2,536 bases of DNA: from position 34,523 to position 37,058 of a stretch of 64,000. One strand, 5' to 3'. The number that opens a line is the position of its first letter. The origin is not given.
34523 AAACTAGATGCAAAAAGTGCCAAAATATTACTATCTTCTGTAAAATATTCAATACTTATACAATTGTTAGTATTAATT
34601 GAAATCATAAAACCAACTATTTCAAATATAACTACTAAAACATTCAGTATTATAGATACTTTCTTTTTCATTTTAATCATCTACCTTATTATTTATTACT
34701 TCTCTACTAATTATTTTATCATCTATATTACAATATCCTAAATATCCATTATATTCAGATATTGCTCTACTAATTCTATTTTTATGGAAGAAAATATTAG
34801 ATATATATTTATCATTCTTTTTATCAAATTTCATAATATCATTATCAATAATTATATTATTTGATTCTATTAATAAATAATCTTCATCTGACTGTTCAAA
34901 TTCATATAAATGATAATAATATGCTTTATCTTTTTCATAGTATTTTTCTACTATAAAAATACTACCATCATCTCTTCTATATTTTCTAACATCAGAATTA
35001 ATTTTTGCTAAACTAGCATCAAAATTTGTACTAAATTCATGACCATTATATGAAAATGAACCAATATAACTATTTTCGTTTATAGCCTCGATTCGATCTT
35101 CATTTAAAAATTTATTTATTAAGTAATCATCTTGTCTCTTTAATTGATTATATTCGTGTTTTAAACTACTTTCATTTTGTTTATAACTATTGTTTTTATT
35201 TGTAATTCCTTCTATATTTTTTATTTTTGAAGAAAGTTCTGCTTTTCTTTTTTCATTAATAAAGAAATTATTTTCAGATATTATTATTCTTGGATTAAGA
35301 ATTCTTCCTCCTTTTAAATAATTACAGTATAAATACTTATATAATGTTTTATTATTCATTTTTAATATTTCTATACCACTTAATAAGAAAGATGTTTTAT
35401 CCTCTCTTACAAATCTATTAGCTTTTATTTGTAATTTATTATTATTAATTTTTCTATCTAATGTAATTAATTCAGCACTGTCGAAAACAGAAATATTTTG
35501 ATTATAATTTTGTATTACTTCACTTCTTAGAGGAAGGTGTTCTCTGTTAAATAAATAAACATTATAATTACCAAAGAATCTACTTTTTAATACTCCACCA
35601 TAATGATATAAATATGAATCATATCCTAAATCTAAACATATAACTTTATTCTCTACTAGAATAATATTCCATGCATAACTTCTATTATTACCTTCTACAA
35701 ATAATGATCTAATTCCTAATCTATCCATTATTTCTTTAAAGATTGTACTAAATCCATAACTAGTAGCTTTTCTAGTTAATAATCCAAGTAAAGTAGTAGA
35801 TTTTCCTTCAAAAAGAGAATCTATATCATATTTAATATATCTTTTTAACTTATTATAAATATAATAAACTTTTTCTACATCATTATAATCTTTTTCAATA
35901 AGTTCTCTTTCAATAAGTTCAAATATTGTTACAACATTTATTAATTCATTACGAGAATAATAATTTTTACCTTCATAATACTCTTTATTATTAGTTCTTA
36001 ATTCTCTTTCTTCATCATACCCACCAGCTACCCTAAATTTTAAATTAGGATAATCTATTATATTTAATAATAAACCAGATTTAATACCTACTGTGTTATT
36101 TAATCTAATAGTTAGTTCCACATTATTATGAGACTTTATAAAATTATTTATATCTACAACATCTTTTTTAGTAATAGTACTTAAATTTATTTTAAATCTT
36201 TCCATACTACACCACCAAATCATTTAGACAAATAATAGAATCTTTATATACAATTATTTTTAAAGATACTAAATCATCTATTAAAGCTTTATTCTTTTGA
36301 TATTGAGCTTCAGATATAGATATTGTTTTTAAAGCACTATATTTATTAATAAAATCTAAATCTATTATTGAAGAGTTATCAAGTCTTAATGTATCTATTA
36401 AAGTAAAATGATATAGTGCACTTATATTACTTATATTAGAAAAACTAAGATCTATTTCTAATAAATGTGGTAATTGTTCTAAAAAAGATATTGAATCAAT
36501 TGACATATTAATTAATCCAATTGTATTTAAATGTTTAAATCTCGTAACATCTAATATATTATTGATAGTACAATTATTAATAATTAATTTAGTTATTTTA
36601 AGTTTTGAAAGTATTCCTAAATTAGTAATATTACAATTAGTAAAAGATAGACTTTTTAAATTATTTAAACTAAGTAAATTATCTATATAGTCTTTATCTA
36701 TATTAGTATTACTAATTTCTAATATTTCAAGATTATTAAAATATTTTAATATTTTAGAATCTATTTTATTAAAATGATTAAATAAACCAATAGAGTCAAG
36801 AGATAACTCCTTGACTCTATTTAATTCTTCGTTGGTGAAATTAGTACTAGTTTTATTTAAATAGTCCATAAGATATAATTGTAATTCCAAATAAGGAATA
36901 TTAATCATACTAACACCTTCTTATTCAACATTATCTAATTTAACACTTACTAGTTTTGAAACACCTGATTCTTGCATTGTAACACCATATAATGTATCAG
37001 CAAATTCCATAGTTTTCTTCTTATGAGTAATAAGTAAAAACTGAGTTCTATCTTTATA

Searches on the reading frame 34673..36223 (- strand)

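Call 70: search_protein_families(library=pfam, proteins=[window:34673-36223:-], max_evalue=0.001)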
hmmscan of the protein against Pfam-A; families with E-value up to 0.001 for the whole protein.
window:34673-36223:- (516 aa): 1 family
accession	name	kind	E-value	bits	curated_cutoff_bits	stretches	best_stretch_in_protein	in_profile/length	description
PF01841.26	Transglut_core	-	0.00049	20.8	23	0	106-185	5-93/108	Transglutaminase-like superfamily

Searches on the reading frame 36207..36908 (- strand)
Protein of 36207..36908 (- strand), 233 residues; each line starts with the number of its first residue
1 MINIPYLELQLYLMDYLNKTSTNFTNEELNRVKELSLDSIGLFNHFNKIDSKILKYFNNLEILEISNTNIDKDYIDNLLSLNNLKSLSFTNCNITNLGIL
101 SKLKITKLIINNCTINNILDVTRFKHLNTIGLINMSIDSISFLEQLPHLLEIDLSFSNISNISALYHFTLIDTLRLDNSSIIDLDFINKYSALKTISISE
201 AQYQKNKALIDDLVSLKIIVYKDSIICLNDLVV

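Call 70: search_protein_families(library=pfam, proteins=[window:36207-36908:-], max_evalue=0.001)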
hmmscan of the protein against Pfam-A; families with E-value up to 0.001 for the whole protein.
window:36207-36908:- (233 aa): 3 families
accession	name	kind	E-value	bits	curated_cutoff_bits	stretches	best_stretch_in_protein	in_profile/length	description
PF12799.13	LRR_4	-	8.7e-06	26.3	27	0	126-166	2-43/44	Leucine Rich repeats (2 copies)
PF23952.1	LRR_EndoS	-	0.0002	22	27.9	0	69-155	29-114/116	Endo-beta-N-acetylglucosaminidase EndoS LRR domain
PF24758.1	LRR_At5g56370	-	0.0005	20.2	27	0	30-94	34-100/227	FBD-associated F-box protein At5g56370, LRR repeats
